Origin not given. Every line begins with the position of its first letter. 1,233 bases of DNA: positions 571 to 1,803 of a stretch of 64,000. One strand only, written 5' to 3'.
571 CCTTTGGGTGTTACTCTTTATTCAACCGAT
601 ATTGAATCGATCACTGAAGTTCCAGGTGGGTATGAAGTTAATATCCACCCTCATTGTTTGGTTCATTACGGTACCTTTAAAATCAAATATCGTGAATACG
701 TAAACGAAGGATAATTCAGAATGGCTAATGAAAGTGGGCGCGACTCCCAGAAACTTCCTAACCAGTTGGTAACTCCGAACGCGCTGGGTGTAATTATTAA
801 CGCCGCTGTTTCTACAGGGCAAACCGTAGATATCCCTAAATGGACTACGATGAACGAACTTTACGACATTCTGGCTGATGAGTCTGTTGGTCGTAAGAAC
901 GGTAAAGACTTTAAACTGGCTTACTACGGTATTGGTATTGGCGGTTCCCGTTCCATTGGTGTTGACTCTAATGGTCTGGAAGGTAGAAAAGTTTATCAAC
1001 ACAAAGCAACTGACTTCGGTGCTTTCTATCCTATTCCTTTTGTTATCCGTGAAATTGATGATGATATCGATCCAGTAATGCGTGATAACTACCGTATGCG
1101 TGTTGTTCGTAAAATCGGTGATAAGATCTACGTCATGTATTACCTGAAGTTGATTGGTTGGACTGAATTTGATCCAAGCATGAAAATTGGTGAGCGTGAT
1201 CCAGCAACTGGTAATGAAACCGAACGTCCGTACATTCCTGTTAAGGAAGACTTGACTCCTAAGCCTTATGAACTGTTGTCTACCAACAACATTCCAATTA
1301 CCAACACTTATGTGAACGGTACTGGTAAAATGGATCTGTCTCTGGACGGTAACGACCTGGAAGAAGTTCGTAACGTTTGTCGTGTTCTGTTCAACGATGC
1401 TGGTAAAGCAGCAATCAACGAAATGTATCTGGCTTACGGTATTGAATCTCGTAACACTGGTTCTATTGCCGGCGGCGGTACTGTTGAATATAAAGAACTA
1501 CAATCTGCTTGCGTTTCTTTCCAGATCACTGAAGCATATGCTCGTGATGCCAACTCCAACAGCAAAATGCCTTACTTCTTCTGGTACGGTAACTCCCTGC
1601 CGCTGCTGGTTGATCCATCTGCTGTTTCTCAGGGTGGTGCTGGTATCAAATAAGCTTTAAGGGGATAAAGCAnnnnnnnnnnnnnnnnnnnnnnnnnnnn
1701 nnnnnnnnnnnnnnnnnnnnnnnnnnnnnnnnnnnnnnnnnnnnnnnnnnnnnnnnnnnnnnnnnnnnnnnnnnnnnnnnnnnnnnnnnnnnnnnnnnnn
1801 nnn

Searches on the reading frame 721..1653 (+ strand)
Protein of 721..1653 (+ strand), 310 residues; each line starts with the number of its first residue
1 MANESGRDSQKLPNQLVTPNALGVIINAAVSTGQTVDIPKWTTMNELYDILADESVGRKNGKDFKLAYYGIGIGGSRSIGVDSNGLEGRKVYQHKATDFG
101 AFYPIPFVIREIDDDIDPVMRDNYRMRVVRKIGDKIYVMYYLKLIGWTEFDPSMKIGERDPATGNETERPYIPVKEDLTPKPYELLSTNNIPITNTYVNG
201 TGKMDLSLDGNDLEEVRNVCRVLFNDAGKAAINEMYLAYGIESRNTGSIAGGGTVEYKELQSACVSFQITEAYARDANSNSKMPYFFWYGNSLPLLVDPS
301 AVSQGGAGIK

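Call 87: search_protein_families(library=pfam, proteins=[window:721-1653:+], max_evalue=0.001)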
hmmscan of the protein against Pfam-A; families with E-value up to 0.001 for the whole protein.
window:721-1653:+ (310 aa): 1 family
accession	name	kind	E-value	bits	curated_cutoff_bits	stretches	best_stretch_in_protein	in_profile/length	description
PF23838.1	DUF7208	-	5.7e-107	357.4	27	1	7-301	2-290/293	Family of unknown function (DUF7208)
